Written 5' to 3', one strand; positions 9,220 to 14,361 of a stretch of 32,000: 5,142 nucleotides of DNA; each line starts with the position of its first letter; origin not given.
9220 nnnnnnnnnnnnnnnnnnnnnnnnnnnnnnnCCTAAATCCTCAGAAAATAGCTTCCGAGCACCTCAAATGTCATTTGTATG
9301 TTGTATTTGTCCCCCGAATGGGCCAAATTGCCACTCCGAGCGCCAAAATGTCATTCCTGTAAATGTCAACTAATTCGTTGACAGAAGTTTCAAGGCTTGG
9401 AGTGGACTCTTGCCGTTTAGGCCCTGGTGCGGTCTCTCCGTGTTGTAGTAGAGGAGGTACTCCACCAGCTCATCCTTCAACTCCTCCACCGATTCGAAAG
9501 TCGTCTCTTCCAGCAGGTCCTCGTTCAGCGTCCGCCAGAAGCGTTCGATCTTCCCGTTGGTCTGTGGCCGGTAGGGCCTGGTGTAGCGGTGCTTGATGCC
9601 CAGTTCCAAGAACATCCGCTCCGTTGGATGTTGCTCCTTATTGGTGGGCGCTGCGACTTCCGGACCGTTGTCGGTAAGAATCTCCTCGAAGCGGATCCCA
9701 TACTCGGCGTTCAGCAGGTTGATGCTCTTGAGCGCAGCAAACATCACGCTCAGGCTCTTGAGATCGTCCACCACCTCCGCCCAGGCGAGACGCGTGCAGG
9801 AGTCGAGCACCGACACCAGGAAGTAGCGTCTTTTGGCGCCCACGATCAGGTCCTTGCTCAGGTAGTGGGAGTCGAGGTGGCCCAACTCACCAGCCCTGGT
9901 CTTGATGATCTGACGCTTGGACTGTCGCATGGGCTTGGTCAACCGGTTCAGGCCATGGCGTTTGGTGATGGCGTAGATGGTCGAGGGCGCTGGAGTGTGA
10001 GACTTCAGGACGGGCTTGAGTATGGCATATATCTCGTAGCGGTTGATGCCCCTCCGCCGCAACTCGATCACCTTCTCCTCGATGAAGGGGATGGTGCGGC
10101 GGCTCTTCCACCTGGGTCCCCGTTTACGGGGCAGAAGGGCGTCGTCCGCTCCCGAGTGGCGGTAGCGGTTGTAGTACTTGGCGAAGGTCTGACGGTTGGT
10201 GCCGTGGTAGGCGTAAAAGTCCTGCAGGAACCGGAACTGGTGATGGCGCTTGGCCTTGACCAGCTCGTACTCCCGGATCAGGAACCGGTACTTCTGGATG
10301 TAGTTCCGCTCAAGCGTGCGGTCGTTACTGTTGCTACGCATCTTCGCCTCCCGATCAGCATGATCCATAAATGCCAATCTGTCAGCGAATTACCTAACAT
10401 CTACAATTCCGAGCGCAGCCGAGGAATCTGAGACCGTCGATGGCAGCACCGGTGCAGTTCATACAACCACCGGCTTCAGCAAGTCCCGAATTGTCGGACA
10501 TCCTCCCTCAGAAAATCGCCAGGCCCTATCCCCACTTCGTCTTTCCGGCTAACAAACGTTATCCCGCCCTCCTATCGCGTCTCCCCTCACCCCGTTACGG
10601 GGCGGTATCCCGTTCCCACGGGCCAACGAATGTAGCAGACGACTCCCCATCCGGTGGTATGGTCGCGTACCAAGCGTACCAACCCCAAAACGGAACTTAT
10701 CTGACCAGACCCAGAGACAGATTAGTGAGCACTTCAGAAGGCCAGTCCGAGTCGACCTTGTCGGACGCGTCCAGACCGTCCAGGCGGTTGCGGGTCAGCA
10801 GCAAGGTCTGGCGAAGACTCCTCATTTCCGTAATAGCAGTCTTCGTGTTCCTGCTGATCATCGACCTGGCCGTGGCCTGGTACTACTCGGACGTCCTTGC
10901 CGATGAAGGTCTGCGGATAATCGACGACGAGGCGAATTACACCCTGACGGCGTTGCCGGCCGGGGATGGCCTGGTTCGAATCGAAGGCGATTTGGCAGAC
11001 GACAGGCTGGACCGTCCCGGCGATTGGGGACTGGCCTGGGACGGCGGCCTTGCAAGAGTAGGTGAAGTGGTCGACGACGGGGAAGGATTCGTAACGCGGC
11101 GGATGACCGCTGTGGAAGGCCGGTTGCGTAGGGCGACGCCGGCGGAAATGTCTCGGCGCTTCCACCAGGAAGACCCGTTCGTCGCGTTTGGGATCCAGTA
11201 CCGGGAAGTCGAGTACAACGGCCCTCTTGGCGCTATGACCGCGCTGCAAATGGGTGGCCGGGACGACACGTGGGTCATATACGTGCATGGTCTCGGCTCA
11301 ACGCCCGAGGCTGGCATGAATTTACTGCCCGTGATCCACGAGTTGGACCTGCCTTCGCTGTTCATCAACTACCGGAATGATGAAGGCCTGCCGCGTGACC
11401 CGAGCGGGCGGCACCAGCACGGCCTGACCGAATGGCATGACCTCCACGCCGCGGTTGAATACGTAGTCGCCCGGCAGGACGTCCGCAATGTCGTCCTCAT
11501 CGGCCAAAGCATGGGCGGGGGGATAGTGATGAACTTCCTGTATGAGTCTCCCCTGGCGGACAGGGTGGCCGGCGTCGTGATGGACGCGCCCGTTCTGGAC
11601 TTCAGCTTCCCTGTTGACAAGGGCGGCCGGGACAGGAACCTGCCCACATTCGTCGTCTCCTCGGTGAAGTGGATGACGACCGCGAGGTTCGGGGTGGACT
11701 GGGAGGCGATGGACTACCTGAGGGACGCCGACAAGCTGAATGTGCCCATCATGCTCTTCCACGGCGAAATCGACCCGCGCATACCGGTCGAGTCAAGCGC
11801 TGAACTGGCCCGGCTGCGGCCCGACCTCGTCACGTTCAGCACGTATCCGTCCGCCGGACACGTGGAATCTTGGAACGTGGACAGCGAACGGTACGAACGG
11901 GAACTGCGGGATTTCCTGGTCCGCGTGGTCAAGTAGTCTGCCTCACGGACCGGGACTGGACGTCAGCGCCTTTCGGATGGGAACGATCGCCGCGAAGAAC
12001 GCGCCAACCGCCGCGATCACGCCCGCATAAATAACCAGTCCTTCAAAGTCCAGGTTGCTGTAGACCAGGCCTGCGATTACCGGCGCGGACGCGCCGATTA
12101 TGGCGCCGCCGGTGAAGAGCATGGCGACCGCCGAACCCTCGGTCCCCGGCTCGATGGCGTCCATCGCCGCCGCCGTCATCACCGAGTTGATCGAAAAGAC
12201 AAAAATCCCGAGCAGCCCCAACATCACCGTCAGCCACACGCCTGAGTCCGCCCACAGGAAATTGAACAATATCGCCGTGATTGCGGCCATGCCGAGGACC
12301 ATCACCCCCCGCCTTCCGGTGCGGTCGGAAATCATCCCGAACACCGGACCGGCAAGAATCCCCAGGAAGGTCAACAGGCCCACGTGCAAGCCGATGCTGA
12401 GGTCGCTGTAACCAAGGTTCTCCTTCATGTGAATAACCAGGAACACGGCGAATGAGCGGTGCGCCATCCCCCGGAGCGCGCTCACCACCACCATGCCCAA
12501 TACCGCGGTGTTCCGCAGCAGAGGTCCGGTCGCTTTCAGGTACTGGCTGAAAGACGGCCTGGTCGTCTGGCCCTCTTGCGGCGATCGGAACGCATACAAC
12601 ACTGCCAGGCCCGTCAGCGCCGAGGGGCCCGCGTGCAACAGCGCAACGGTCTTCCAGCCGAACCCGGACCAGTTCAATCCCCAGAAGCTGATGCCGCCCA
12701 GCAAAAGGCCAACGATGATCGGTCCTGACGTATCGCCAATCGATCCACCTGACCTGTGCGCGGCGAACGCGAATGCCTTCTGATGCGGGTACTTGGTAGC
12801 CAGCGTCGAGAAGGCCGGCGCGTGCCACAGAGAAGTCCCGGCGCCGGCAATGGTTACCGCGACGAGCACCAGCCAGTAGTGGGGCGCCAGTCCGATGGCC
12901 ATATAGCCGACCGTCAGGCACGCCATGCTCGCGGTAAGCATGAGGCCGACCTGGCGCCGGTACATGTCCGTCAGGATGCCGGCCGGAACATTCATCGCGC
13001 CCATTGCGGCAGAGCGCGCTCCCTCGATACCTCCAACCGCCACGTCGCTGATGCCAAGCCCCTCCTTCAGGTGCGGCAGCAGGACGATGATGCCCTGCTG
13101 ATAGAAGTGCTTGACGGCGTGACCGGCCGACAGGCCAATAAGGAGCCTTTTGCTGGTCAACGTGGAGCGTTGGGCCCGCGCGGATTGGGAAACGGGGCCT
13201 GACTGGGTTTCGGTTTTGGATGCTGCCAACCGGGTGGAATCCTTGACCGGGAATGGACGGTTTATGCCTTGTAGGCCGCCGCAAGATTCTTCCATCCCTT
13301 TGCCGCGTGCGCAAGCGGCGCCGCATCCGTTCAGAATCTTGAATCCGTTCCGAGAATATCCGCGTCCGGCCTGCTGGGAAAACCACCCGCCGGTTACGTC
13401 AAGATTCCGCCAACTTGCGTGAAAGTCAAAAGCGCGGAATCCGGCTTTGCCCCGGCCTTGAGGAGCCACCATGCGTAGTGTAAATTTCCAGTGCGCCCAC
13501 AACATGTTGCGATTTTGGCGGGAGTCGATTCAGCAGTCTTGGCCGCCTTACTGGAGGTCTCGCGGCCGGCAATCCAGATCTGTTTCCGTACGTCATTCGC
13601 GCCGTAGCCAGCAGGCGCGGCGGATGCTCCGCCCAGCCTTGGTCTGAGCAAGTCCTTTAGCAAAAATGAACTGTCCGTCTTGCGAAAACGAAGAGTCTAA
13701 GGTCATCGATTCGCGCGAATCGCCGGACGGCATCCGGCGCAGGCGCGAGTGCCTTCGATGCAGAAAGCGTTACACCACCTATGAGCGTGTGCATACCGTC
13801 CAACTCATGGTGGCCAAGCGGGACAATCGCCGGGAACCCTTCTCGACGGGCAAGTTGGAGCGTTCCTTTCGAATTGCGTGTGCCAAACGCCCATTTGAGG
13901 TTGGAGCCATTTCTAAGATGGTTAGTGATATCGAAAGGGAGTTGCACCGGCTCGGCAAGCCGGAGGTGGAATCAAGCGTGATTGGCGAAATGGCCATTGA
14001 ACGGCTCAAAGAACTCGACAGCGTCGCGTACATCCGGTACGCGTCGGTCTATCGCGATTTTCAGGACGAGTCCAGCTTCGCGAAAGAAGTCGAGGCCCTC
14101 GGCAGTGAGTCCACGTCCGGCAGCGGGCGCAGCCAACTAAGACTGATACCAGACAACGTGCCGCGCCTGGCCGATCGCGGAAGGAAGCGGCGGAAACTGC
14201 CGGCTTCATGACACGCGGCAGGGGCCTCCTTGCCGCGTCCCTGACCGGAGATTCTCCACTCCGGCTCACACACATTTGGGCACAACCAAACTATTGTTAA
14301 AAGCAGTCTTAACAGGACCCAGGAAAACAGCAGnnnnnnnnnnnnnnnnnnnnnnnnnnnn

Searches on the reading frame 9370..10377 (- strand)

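Call 30: search_protein_families(library=pfam, proteins=[window:9370-10377:-], max_evalue=0.001)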
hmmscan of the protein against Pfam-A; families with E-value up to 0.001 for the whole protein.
window:9370-10377:- (335 aa): 4 families
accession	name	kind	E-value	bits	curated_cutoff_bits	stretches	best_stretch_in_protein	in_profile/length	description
PF13683.12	rve_3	-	5.3e-21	74.6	26.5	1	260-325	2-67/67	Integrase core domain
PF13333.12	rve_2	-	1.1e-08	35.5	22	1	278-327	1-50/56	Integrase core domain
PF00665.32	rve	-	1.9e-07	31.7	32.6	1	179-271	14-102/102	Integrase core domain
PF13518.12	HTH_28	-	0.00017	22.1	25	1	58-89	22-52/52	Helix-turn-helix domain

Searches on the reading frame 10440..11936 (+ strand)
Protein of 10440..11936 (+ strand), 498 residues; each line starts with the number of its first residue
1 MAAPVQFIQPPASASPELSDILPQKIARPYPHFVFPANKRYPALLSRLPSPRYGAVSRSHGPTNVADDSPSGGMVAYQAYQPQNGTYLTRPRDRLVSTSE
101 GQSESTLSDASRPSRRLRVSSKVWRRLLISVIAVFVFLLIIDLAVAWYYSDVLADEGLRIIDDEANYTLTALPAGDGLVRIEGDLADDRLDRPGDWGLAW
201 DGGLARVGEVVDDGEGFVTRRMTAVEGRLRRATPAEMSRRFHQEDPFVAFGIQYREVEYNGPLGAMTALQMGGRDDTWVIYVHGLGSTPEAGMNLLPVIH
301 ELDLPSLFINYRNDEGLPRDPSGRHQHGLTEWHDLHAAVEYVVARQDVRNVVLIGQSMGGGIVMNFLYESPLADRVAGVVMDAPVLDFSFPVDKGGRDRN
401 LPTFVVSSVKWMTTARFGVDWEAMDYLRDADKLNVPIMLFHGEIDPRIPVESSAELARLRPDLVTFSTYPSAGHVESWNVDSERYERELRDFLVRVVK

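Call 30: search_protein_families(library=pfam, proteins=[window:10440-11936:+], max_evalue=0.001)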
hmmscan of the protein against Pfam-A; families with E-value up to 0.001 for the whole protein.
window:10440-11936:+ (498 aa): 7 families
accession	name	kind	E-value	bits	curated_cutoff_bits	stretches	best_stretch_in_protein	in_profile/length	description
PF12146.15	Hydrolase_4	-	3.5e-12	46.6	27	1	333-390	60-115/239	Serine aminopeptidase, S33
PF00561.26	Abhydrolase_1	-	3.7e-12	46.9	25.8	1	326-388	47-106/245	alpha/beta hydrolase fold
PF00326.27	Peptidase_S9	-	9.4e-10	38.8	22.6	1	322-496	35-209/213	Prolyl oligopeptidase family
PF12697.13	Abhydrolase_6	-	1.7e-06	29.3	26.3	1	280-478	2-206/217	Alpha/beta hydrolase family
PF08538.16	DUF1749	-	0.00041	20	24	1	333-390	85-148/299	Protein of unknown function (DUF1749)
PF02230.22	Abhydrolase_2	-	0.00059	20.2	23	0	433-474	153-199/217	Phospholipase/Carboxylesterase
PF01738.24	DLH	-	0.00081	19.5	21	0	333-377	79-125/217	Dienelactone hydrolase family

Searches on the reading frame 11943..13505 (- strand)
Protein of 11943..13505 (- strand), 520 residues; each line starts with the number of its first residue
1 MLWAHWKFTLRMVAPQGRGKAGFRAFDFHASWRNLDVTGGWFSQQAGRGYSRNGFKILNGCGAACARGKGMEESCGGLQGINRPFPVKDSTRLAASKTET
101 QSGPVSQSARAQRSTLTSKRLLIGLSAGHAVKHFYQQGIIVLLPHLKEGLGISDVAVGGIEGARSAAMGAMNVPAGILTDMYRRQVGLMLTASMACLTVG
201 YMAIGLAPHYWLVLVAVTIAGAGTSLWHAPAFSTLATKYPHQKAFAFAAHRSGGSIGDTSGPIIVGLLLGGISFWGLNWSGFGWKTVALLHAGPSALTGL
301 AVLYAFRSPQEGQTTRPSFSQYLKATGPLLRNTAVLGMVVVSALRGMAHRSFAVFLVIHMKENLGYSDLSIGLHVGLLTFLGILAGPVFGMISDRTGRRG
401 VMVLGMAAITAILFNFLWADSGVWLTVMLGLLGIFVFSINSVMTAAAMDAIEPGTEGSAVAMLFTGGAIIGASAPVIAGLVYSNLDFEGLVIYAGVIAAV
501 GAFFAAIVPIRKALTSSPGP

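Call 30: search_protein_families(library=pfam, proteins=[window:11943-13505:-], max_evalue=0.001)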
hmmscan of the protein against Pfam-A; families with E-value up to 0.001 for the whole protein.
window:11943-13505:- (520 aa): 3 families
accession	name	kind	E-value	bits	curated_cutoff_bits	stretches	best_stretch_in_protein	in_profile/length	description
PF07690.21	MFS_1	-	1.8e-33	116.4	33.4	2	340-510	3-174/347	Major Facilitator Superfamily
PF12832.13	MFS_1_like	-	6.7e-11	42.3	25.2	2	176-377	55-255/373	MFS_1 like family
PF13347.12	MFS_2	-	0.00054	19.1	27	0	210-487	97-386/427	MFS/sugar transport protein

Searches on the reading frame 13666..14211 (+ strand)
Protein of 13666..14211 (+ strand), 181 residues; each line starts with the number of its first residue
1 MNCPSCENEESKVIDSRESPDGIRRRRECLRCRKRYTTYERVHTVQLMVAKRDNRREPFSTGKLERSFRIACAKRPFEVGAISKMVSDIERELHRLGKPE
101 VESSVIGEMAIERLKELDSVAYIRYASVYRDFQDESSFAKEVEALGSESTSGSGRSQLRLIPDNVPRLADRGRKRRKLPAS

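Call 30: search_protein_families(library=pfam, proteins=[window:13666-14211:+], max_evalue=0.001)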
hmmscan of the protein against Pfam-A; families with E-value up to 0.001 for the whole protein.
window:13666-14211:+ (181 aa): 2 families
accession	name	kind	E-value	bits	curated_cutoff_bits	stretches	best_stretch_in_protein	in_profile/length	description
PF03477.21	ATP-cone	-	1.3e-18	67.7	25.8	1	48-135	2-88/88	ATP cone domain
PF22811.2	Zn_ribbon_NrdR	-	4.1e-17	62.3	27.2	1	1-40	1-42/42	Transcriptional repressor NrdR-like, N-terminal domain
